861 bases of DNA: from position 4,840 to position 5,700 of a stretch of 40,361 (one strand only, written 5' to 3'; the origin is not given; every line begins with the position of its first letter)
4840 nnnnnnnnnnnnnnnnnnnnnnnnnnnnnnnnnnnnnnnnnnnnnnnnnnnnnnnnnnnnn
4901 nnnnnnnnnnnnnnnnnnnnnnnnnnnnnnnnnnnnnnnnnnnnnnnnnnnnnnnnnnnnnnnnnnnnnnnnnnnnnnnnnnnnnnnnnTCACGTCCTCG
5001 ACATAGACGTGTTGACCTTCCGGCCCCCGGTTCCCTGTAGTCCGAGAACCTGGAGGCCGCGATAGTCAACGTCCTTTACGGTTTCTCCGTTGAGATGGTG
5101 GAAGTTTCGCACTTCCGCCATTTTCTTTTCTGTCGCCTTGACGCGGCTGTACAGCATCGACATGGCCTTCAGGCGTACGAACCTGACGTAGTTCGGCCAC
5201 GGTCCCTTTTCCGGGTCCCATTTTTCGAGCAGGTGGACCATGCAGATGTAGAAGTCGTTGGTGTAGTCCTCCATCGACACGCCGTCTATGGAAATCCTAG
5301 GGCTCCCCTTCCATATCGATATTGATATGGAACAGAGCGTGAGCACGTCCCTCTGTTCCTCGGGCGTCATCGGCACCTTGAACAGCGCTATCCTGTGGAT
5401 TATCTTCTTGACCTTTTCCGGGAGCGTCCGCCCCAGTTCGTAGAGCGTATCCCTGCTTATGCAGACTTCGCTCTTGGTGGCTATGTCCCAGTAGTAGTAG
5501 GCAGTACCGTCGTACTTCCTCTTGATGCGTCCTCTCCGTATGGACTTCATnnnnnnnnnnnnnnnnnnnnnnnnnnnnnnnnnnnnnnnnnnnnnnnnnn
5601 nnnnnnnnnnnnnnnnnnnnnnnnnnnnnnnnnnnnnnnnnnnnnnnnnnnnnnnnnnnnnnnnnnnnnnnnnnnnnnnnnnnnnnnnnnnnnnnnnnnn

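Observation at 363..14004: Four exact copies of the 11-mer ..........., all on the + strand at late-gene boundaries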

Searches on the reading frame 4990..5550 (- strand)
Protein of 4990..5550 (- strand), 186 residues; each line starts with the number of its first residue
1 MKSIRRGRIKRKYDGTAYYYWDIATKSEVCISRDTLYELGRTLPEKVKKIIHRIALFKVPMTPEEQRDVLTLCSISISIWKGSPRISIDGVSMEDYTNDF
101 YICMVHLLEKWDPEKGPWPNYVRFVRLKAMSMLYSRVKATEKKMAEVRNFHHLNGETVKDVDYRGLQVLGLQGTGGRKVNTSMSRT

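Call 8: search_protein_families(library=phrogs, proteins=[window:4990-5550:-])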
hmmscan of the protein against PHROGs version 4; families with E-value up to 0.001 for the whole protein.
window:4990-5550:- (186 aa): 0 families

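Call 24: search_protein_families(library=pfam, max_evalue=0.01, proteins=[window:4990-5550:-])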
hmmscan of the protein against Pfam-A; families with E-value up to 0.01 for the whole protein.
window:4990-5550:- (186 aa): 0 families

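Call 45: find_homologous_proteins(query=window:4993-5550:-)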
Query window:4993-5550:- (186 aa): 16 proteins with E <= 0.001 among 37 candidates.
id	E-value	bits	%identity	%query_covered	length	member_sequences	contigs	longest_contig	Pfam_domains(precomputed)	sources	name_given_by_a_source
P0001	1.9e-121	421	99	100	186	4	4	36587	-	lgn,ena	-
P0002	4.0e-99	348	83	100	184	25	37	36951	-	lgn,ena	-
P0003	2.2e-93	329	78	97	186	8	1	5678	-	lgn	-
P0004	4.0e-69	250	61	97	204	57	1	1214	-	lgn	-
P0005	8.5e-66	239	58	98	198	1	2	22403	-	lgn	-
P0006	3.7e-65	237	62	98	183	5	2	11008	-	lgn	-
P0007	7.7e-58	214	58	98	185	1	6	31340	-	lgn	-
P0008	1.8e-55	206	53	97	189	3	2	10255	-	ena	-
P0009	1.2e-53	200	52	98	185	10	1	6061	-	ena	-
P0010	2.1e-53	199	52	97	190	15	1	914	-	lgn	-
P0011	2.1e-52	196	55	96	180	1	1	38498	-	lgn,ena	-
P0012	4.4e-51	192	53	98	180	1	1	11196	-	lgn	-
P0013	4.0e-45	172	47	98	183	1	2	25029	-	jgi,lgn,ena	-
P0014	7.8e-45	171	50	96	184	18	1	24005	-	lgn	-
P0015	7.8e-44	168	49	98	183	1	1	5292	-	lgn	-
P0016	7.2e-41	158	47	99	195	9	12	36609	-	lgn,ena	-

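Call 47: search_solved_structures(query=A4, max_evalue=10, show_alignments=3)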
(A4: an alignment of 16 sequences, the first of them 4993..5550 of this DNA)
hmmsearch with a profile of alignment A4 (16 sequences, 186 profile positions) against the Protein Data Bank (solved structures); distinct sequences matched with E-value up to 10: 2.
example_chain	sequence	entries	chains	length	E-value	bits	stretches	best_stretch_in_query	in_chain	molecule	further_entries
7pwg_W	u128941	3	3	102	0.43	13.5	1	105-159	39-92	Ribosomal protein L24A | 60S ribosomal protein eL24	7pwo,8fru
3vqi_A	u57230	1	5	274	0.69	12.8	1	26-101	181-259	Atg5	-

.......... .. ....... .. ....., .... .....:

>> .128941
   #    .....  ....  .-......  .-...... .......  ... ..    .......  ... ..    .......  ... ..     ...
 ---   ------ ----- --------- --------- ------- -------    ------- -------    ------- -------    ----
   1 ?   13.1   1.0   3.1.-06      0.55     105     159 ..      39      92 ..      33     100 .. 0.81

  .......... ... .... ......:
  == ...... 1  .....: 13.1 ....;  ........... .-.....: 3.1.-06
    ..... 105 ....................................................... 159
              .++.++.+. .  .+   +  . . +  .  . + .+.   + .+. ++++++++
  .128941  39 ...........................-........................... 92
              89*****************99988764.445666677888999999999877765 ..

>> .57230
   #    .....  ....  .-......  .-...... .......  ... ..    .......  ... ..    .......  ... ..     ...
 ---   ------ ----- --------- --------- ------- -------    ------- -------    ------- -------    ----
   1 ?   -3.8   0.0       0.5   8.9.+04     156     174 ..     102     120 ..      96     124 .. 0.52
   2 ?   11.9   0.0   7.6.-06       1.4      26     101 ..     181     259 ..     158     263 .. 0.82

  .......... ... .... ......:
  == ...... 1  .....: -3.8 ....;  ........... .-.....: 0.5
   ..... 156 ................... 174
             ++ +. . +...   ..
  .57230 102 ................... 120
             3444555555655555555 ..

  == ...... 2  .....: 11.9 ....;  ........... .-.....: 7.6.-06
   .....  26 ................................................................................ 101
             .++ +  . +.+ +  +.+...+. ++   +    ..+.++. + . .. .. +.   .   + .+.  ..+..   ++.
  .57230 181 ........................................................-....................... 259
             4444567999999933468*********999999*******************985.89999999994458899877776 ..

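Call 49: search_protein_families(library=pfam, alignment_id=A4, max_evalue=10)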
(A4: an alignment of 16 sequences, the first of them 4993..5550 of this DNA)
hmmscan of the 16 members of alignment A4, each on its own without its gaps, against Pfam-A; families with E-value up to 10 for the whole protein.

A. member 1, window:4993-5550:- (186 aa): 1 family
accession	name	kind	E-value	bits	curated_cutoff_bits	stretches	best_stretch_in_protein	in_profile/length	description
PF04542.20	Sigma70_r2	-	0.13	12.6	24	1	85-117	15-48/71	Sigma-70 region 2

B. families by the number of members that match (of 16 scanned): 7 families
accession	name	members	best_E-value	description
PF04542.20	Sigma70_r2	11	0.002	Sigma-70 region 2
PF01473.26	Choline_bind_1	3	1.1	Putative cell wall binding repeat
PF19098.6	DUF5785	1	0.072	Family of unknown function (DUF5785)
PF24325.1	DUF7495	1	0.11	Domain of unknown function (DUF7495)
PF17872.7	AAA_lid_10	1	0.12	AAA lid domain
PF09345.15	SiaC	1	0.16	SiaC family regulatory phosphoprotein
PF05584.17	Sulfolobus_pRN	1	0.23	Sulfolobus plasmid regulatory protein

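Call 52: find_encoding_contigs(protein=P0002, flank=10000, max_places=1)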
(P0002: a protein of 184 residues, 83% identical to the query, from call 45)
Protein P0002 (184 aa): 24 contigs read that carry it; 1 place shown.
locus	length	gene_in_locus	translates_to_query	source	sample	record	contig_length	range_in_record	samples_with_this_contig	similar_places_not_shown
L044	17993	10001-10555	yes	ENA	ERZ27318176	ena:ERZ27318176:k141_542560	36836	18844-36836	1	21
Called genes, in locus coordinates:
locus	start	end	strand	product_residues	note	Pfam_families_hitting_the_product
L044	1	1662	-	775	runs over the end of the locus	PF27114:Phage_tail_beta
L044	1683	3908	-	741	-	-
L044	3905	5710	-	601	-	-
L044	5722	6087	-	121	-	-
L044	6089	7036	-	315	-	-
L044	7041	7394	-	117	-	-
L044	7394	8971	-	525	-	PF11134:Phage_stabilise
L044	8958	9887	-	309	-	-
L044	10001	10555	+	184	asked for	-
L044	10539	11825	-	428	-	PF11651:P22_CoatProtein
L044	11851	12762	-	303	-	-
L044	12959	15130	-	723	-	PF16510:P22_portal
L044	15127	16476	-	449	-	PF04466:Terminase_3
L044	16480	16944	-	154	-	-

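Call 53: find_encoding_contigs(protein=P0007, flank=10000, max_places=1)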
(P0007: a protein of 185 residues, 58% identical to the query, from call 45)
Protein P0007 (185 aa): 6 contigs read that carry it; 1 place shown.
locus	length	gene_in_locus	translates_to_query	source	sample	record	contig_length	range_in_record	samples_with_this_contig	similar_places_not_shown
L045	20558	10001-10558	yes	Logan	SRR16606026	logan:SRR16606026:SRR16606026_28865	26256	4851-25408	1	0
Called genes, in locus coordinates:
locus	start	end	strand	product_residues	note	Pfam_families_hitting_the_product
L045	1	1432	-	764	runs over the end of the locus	PF27114:Phage_tail_beta (weak)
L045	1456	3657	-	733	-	-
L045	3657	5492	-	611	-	-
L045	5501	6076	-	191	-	-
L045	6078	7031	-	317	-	-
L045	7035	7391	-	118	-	-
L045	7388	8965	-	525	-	PF11134:Phage_stabilise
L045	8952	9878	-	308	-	-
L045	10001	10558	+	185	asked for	-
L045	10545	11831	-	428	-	PF11651:P22_CoatProtein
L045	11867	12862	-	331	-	-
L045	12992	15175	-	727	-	PF16510:P22_portal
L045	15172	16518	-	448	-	PF04466:Terminase_3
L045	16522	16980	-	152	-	-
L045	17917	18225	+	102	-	-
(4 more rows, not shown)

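Call 54: find_encoding_contigs(protein=P0011, flank=10000, max_places=1)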
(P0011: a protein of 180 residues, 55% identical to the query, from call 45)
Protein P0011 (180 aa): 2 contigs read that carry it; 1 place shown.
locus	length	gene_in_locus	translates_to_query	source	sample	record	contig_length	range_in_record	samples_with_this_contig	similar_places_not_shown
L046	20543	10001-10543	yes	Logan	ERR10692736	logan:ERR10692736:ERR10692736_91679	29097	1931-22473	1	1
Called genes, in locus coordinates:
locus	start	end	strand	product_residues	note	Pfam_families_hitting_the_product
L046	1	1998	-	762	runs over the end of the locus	PF27114:Phage_tail_beta (weak)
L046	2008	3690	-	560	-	-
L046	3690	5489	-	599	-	-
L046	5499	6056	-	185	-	-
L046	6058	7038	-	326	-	-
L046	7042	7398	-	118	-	-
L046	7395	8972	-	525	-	PF11134:Phage_stabilise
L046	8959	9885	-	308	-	-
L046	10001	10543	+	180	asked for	-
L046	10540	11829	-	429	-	-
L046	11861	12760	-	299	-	-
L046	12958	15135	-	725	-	PF16510:P22_portal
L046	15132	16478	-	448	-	PF04466:Terminase_3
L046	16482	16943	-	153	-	-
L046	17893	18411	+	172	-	-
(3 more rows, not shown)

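Call 55: find_encoding_contigs(protein=P0016, flank=10000, max_places=1)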
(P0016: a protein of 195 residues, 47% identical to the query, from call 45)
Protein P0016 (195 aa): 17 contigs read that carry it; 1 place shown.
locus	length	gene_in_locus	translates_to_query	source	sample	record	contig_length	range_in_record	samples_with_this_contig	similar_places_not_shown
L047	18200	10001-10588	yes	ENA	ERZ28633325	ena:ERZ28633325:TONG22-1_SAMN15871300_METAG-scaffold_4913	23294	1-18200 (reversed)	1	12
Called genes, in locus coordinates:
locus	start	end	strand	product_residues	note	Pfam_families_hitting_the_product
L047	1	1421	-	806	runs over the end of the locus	PF27114:Phage_tail_beta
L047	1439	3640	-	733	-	-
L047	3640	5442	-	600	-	-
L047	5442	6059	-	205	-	-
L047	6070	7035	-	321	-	-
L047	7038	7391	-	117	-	-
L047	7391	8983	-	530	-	PF11134:Phage_stabilise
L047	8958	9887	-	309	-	-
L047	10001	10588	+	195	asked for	-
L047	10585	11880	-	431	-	-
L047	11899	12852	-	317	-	-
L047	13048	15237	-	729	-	PF16510:P22_portal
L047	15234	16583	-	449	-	PF04466:Terminase_3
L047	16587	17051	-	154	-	-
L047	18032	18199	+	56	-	?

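Call 57: find_encoding_contigs(protein=P0005, flank=10000, max_places=1)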
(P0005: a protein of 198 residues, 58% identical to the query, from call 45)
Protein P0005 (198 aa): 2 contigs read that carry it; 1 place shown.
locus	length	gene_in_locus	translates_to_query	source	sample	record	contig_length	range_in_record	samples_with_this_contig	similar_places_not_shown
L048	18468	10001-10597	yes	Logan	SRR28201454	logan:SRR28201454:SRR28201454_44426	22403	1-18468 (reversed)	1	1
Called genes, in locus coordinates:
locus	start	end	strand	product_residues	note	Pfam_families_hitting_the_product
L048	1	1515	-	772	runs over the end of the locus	-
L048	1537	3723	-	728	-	-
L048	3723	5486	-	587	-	-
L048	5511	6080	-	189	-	-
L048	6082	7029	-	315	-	-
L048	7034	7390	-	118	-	-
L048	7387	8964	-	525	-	PF11134:Phage_stabilise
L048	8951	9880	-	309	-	-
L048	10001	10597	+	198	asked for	-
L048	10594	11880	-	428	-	PF11651:P22_CoatProtein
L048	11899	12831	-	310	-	-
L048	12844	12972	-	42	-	-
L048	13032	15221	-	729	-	PF16510:P22_portal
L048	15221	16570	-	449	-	PF04466:Terminase_3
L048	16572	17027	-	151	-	PF07087:DUF1353 (weak)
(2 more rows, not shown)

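Call 58: find_encoding_contigs(protein=P0008, flank=10000, max_places=1)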
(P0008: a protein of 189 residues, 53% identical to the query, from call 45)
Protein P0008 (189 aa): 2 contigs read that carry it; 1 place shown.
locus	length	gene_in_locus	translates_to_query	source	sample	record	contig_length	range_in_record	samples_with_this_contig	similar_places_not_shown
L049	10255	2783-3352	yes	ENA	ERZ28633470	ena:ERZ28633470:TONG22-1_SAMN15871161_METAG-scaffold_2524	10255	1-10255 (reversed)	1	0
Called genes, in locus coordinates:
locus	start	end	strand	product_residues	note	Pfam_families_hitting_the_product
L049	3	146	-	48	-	?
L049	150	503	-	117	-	-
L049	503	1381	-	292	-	PF11134:Phage_stabilise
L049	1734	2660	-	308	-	-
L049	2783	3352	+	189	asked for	-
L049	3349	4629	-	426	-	PF11651:P22_CoatProtein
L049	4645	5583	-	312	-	-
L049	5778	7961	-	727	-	PF16510:P22_portal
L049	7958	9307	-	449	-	PF04466:Terminase_3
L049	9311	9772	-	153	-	-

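Call 59: find_encoding_contigs(protein=P0014, flank=10000, max_places=1)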
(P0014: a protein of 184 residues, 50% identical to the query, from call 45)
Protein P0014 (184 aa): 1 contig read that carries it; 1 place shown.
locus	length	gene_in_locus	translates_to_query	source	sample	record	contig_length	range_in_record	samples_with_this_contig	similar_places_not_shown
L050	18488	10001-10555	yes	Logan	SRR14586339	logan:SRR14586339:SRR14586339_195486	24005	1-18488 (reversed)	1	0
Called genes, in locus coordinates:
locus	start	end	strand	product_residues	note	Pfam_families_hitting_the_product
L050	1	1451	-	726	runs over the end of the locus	PF27114:Phage_tail_beta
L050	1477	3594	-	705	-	-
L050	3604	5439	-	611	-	-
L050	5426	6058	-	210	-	-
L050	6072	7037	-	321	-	-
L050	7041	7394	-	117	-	-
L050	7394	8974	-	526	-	PF11134:Phage_stabilise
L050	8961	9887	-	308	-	-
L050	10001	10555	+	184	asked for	-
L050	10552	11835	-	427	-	PF11651:P22_CoatProtein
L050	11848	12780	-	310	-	-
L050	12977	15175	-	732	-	PF16510:P22_portal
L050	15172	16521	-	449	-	PF04466:Terminase_3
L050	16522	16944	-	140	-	-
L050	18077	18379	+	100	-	PF26096:DUF8033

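Call 60: find_encoding_contigs(protein=P0006, flank=10000, max_places=1)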
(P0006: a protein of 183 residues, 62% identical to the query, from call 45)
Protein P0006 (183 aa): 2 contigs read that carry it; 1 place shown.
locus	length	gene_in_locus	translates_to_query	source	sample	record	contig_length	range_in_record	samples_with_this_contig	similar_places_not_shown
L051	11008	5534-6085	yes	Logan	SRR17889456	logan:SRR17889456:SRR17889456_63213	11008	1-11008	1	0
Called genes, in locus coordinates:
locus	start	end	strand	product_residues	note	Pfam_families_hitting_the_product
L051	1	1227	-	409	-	?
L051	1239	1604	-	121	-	-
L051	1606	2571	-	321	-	-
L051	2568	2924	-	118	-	-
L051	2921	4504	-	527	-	PF11134:Phage_stabilise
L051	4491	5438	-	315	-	-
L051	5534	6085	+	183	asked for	-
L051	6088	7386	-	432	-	PF11651:P22_CoatProtein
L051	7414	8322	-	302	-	-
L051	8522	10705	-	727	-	PF16510:P22_portal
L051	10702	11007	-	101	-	?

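Call 62: predict_structure(alignment_id=A4)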
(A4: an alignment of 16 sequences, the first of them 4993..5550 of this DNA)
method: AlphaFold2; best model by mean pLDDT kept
length: 186 residues; sequences in the alignment: 16
mean_pLDDT: 75.7   pTM: 0.66
mean pLDDT of the five models: 75.7, 73.2, 73.1, 63.8, 48.3
residues with pLDDT >= 90: 49; 70-90: 80; 50-70: 31; < 50: 26
segments of 3 or more residues with pLDDT < 50: 1-10, 173-186
pLDDT, mean of each block of 10 residues (from residue 1): 35 76 88 89 92 89 93 91 80 87 91 88 90 84 63 55 55 42 33
secondary structure, 60 per line:
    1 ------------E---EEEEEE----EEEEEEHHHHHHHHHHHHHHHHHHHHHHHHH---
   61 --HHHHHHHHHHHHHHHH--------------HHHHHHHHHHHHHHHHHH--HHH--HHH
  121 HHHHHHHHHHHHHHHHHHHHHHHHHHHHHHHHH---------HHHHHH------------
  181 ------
elements in order: E17-22 E27-32 H33-57 H63-78 H93-110 H118-153 H163-168

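Call 66: fold_search(model_id=the predicted structure, library=pdb)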
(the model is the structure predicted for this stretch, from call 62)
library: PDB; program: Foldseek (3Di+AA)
matches with E <= 10: 266; with E <= 0.001: 0
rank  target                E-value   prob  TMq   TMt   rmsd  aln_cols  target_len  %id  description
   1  7vf9_F                3.3e-02  0.91  0.32  0.23  12.1       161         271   16  Cryo-EM structure of Pseudomonas aeruginosa RNAP sigmaS holoenzyme complexes (released 2022-07-27)
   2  7f0r_F                2.1e-01  0.66  0.31  0.22  11.8       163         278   13  Cryo-EM structure of Pseudomonas aeruginosa SutA transcription activation complex (released 2022-07-27)
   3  8dy9_F                2.3e-01  0.75  0.34  0.22  13.3       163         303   12  Streptomyces venezuelae RNAP unconstrained open promoter complex with WhiA and WhiB transcription factors (released 2023-03-01)
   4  5tjg_F                2.6e-01  0.63  0.32  0.20  11.0       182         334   13  Thermus aquaticus delta1.1-sigmaA holoenzyme/downstream-fork promoter complex with an open clamp (released 2017-06-21)
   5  5h6x_B                3.5e-01  0.90  0.35  0.60   3.7       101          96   12  The crystal structure of RpoS fragment including a partial region 1.2 and region 2 from intracellular pathogen Legione (released 2017-11-22)
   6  9a58_A                3.5e-01  0.63  0.34  0.19  11.3       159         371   16  Integrative model of SIGA-RPOC by crosslinking MS and deep learning (released 2024-09-18)
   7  6bzo_F                3.5e-01  0.51  0.30  0.19  13.9       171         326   12  Mtb RNAP Holo/RbpA/Fidaxomicin/upstream fork DNA (released 2018-03-28)
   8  8r3m_F                3.7e-01  0.51  0.31  0.21  13.9       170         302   11  Mycobacterium smegnatis RNA polymerase transcription initiation complex with SigmaA, RbpA, HelD N-terminal, CO and PCh (released 2024-10-02)
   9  6kj6_F                3.9e-01  0.44  0.32  0.23  11.9       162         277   17  cryo-EM structure of Escherichia coli Crl transcription activation complex (released 2020-01-01)
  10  6omf_F                3.9e-01  0.44  0.33  0.24  10.8       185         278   14  CryoEM structure of SigmaS-transcription initiation complex with activator Crl (released 2019-08-28)
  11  8hkc_E                4.4e-01  0.47  0.32  0.24  12.3       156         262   12  Cryo-EM structure of E. coli RNAP sigma32 complex (released 2023-05-31)
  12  7x74_F                4.6e-01  0.57  0.35  0.23  12.7       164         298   13  Cryo-EM structure of Streptomyces coelicolor transcription initial complex with two Zur dimers. (released 2022-08-03)
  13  6vvv_F                4.6e-01  0.38  0.29  0.19  13.7       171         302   11  Crystal structure of a Mycobacterium smegmatis transcription initiation complex with Rifampicin-resistant RNA polymera (released 2020-10-21)
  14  6c04_F                4.6e-01  0.33  0.30  0.19  13.7       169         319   15  Mtb RNAP Holo/RbpA/double fork DNA -closed clamp (released 2018-03-28)
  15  8k60_F                5.2e-01  0.54  0.34  0.22  12.9       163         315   13  Cryo-EM structure of Streptomyces coelicolor transcription initiation complex with the global transcription factor Afs (released 2024-07-31)
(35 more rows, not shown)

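Call 81: search_protein_representatives(alignment_id=A4)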
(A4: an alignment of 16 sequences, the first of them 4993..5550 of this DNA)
Query: 16 sequences, 186 profile positions. Proteins with E-value up to 0.001 (for the whole library): 34; up to 1e-10: 15; up to 1e-30: 5. The best 34 are listed.
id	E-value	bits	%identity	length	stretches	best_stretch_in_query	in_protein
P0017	6.0e-68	244.6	-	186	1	1-183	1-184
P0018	1.8e-51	190.8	-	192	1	1-183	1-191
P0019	1.2e-39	152.2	-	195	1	8-164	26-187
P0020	6.1e-36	140.2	-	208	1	2-149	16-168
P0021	2.1e-32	128.7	-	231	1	14-140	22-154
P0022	7.6e-30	120.3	-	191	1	10-141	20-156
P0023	4.4e-29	117.8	-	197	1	6-151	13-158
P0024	7.2e-28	113.9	-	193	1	14-181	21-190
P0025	1.0e-26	110.1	-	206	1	8-168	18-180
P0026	9.8e-24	100.4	-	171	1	15-151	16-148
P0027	2.2e-23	99.2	-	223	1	10-178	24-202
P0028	4.7e-21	91.7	-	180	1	5-152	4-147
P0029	3.0e-20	89.0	-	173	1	15-148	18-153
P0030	3.3e-17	79.1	-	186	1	16-154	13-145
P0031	1.8e-15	73.4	-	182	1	11-135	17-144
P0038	8.6e-07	45.2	-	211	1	15-144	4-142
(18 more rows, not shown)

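Call 83: search_solved_structures(query=A6, max_evalue=10, show_alignments=2)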
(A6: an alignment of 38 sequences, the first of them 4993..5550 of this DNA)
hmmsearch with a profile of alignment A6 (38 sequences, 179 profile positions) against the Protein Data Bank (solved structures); distinct sequences matched with E-value up to 10: 5.
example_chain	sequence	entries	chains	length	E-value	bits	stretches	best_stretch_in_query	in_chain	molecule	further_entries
7pwg_W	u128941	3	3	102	0.16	15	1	101-154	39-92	Ribosomal protein L24A | 60S ribosomal protein eL24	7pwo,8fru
9i1r_K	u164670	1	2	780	0.32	14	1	106-163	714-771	Phycobiliprotein ApcE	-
2qpw_A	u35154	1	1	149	0.92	12.5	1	103-121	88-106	PR domain zinc finger protein 2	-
2jv0_A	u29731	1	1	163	1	12.4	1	103-121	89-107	PR domain zinc finger protein 2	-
2jee_A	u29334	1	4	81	1.2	12.2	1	28-62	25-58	CELL DIVISION PROTEIN ZAPB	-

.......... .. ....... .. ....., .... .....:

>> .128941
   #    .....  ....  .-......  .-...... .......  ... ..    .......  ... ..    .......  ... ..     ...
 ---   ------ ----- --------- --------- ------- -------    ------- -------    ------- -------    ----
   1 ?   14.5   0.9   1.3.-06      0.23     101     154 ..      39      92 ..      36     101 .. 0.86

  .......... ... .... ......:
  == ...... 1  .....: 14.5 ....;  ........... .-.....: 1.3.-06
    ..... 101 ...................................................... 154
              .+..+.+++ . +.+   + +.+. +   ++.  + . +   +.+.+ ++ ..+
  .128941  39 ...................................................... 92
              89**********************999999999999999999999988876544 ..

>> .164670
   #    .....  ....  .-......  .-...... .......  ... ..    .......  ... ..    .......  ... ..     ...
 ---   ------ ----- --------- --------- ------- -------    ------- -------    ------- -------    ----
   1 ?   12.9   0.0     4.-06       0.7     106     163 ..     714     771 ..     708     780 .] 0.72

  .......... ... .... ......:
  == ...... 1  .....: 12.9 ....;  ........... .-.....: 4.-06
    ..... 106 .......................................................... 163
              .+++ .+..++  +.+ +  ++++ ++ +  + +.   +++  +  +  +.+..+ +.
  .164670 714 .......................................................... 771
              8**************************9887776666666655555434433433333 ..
